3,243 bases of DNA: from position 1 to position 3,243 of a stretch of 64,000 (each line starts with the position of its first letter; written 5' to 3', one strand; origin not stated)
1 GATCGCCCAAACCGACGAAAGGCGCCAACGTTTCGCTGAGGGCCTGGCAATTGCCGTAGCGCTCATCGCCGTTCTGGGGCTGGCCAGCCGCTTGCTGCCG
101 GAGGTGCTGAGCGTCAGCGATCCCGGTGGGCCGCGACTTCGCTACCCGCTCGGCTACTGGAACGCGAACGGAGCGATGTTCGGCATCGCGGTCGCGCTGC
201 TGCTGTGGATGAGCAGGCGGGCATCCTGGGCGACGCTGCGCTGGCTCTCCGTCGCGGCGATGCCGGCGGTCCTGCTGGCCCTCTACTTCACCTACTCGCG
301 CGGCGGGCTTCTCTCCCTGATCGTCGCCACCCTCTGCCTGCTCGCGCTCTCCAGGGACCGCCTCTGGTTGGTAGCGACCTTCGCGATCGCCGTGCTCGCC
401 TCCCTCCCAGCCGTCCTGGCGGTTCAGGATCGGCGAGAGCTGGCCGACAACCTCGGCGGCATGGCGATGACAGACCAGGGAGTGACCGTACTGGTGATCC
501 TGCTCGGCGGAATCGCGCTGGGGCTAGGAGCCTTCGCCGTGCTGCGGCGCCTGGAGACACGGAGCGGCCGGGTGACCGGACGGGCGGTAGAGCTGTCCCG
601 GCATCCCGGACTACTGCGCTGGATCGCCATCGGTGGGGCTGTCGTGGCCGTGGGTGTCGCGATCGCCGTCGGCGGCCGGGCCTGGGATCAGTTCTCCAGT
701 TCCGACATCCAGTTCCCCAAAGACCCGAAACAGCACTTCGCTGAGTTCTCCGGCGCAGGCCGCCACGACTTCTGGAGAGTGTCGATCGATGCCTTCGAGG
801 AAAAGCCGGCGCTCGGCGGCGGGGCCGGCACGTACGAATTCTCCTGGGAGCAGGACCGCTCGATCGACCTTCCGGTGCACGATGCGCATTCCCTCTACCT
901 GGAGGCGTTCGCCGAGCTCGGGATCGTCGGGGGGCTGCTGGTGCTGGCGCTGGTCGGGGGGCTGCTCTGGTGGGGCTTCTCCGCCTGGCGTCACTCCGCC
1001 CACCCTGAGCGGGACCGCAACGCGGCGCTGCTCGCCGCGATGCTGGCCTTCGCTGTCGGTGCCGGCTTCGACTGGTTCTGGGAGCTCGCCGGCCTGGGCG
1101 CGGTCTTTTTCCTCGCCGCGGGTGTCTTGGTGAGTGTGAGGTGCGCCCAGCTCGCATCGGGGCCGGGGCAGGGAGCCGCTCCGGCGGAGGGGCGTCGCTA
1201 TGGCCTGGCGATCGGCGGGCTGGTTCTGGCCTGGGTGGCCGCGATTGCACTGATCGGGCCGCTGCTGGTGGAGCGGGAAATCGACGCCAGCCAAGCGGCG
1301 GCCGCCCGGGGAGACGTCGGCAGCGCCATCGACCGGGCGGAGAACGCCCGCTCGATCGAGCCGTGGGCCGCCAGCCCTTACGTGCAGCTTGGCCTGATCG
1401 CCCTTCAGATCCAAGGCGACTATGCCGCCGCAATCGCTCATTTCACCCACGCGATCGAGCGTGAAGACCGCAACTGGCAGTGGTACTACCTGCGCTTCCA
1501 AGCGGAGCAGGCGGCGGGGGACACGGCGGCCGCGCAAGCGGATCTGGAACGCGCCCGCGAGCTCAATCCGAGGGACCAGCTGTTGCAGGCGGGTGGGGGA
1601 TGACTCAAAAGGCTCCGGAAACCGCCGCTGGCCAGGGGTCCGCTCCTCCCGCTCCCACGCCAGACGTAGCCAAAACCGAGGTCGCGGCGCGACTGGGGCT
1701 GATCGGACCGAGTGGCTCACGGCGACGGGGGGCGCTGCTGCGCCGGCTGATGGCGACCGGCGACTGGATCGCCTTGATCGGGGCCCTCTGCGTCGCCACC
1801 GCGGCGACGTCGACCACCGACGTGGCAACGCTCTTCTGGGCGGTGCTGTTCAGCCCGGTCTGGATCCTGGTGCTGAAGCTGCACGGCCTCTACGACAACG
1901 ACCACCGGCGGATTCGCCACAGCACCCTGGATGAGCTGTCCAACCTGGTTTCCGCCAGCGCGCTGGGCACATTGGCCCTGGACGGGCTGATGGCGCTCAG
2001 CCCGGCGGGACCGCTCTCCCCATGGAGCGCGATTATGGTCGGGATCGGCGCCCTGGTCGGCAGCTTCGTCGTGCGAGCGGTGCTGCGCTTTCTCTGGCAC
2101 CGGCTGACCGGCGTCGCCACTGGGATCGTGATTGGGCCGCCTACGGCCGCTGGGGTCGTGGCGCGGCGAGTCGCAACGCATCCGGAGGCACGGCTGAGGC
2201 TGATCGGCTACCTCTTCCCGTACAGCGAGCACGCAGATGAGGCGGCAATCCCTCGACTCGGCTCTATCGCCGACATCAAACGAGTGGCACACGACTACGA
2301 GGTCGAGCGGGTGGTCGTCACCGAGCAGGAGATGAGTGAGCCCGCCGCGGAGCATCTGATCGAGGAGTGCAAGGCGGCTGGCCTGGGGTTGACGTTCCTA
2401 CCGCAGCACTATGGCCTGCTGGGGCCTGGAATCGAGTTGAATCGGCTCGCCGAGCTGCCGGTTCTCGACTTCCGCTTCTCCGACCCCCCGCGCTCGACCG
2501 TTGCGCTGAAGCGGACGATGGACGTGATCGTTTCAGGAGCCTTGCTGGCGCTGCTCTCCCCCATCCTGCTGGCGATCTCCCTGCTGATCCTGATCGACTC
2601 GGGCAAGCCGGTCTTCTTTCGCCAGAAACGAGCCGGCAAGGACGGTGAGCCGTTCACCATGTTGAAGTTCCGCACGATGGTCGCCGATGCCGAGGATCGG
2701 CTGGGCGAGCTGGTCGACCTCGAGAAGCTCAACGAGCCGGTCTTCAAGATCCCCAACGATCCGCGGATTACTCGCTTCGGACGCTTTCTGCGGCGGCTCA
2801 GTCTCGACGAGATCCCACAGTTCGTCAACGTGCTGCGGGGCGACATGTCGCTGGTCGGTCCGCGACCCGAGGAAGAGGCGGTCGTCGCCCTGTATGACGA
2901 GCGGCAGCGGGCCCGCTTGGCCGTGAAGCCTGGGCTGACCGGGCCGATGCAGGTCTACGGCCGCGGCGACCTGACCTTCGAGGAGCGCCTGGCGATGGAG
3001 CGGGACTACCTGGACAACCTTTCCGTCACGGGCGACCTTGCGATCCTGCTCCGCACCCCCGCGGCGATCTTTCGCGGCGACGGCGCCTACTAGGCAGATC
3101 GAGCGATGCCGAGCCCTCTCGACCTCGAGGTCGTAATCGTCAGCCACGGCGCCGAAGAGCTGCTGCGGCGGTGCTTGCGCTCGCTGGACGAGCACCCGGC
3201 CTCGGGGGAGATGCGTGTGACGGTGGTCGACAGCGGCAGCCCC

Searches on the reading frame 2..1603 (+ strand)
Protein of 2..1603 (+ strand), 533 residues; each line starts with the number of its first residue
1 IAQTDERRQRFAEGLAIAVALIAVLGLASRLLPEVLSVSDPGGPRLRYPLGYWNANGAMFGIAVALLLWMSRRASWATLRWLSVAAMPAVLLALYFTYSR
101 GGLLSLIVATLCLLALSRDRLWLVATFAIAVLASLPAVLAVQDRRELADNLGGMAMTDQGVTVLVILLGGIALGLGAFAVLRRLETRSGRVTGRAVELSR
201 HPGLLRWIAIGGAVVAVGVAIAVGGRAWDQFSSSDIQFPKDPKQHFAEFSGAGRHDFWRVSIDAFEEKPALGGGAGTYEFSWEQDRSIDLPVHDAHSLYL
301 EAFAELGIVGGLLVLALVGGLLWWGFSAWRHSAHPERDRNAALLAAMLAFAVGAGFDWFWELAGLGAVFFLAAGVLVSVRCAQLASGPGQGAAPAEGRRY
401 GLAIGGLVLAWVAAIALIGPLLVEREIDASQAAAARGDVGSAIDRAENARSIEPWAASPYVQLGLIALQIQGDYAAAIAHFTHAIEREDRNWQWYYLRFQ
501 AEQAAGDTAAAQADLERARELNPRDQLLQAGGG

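Call 5: search_protein_families(library=pfam, proteins=[window:2-1603:+], max_evalue=0.01)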
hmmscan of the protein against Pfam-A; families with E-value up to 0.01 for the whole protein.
window:2-1603:+ (533 aa): 5 families
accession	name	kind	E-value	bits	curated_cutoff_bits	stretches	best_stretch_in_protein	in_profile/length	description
PF04932.20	Wzy_C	-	2e-14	54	31.7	1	89-315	5-149/149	O-Antigen ligase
PF14559.12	TPR_19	-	9e-05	23.2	25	1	471-529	4-62/68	Tetratricopeptide repeat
PF00515.34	TPR_1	-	0.00068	19.8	27.8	0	467-488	10-31/34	Tetratricopeptide repeat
PF07719.23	TPR_2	-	0.0011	19.4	27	0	467-489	10-32/34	Tetratricopeptide repeat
PF13181.12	TPR_8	-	0.0019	18.6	25.7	0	459-488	3-31/34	Tetratricopeptide repeat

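Call 16: search_protein_families(library=ncbifam, proteins=[window:2-1603:+], max_evalue=1)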
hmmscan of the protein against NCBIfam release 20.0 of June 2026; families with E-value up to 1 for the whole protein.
window:2-1603:+ (533 aa): 10 families
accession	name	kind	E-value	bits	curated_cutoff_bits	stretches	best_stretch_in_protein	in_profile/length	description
TIGR03097.1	PEP_O_lig_1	hypoth_equivalog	6.7e-13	48.3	188.1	2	249-349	270-372/408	putative O-glycosylation ligase, exosortase A system-associated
NF040959.1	MamA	equivalog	2.4e-05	23.9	200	1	432-525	80-172/204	magnetosome protein MamA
TIGR00947.1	2A73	equivalog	8.2e-05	21.8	366.4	2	254-353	292-392/425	IctB family putative bicarbonate transporter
TIGR02917.1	PEP_TPR_lipo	equivalog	0.00039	18.4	312.2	2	469-527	33-91/899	XrtA/PEP-CTERM system TPR-repeat protein PrsT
TIGR00990.1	3a0801s09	subfamily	0.0095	14.6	757.25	1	449-523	357-430/615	mitochondrial import receptor subunit TOM70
NF033920.0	C39_PA2778_fam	equivalog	0.013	15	150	1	449-523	180-255/255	PA2778 family cysteine peptidase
TIGR02552.1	LcrH_SycD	equivalog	0.085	12.6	104.8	1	454-523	49-117/136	SycD/LcrH family type III secretion system chaperone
NF012031.0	PRK15487.1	equivalog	0.089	11.8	277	1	59-134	170-242/404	O-antigen ligase RfaL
NF007302.0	PRK09782.1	equivalog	0.24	9.3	1223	1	429-530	551-650/990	phage receptor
TIGR04370.1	glyco_rpt_poly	subfamily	0.91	8.4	40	0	85-132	146-199/396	oligosaccharide repeat unit polymerase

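Call 46: find_related_loci(query=window:2-1603:+, collection=metagenome_contigs, flank=6000)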
Query window:2-1603:+ (533 aa) in metagenome_contigs; peptide patterns used: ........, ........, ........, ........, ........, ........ (x = any residue, [..] = any of these).
125 stretches matched a pattern; 99 encode a relative of the query (tblastn E <= 1e-3); the best 80 are kept; 80 distinct loci.
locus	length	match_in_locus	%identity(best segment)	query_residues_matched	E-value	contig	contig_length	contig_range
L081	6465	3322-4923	75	1-533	0e+0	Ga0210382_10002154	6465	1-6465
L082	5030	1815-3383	77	1-524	0e+0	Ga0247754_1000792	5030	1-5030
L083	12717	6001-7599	71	1-532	0e+0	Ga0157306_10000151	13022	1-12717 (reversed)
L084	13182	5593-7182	71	1-529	0e+0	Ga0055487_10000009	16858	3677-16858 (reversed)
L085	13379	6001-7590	71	1-529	0e+0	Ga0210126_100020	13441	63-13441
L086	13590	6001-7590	70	1-529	0e+0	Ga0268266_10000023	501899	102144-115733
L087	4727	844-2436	70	1-529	0e+0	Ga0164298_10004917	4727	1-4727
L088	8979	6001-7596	72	1-531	0e+0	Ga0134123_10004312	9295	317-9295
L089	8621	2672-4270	70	1-532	0e+0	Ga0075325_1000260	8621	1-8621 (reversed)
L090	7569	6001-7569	69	1-521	0e+0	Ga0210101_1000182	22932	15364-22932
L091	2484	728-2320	70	1-529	0e+0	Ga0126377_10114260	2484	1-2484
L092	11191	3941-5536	68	1-529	0e+0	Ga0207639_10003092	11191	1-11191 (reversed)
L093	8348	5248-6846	69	1-531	0e+0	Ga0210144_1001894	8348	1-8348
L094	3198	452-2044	69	1-529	0e+0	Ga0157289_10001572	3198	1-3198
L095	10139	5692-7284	69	1-529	0e+0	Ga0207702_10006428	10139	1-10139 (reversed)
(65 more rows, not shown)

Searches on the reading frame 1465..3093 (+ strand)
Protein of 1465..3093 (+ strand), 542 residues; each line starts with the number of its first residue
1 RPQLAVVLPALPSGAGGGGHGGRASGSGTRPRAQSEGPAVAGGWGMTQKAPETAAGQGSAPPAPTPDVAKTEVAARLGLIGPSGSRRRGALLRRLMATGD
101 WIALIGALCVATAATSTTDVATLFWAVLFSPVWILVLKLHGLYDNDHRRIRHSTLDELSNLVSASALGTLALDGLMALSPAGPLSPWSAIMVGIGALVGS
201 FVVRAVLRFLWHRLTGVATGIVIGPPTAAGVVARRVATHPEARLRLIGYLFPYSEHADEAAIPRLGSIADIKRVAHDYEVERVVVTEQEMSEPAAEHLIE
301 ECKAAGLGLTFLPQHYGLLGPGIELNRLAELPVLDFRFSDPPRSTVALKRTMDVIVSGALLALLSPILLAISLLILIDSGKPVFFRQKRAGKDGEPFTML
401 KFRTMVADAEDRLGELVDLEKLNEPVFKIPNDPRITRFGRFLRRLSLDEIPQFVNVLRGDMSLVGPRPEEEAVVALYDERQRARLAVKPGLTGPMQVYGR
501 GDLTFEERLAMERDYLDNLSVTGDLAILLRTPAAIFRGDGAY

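Call 30: search_protein_families(library=pfam, proteins=[window:1465-3093:+], max_evalue=0.0001)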
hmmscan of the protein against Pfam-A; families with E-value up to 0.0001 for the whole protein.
window:1465-3093:+ (542 aa): 1 family
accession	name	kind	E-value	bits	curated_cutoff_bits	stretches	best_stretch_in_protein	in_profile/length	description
PF02397.22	Bac_transf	-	1.1e-63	214.5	27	1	349-536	1-178/179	Bacterial sugar transferase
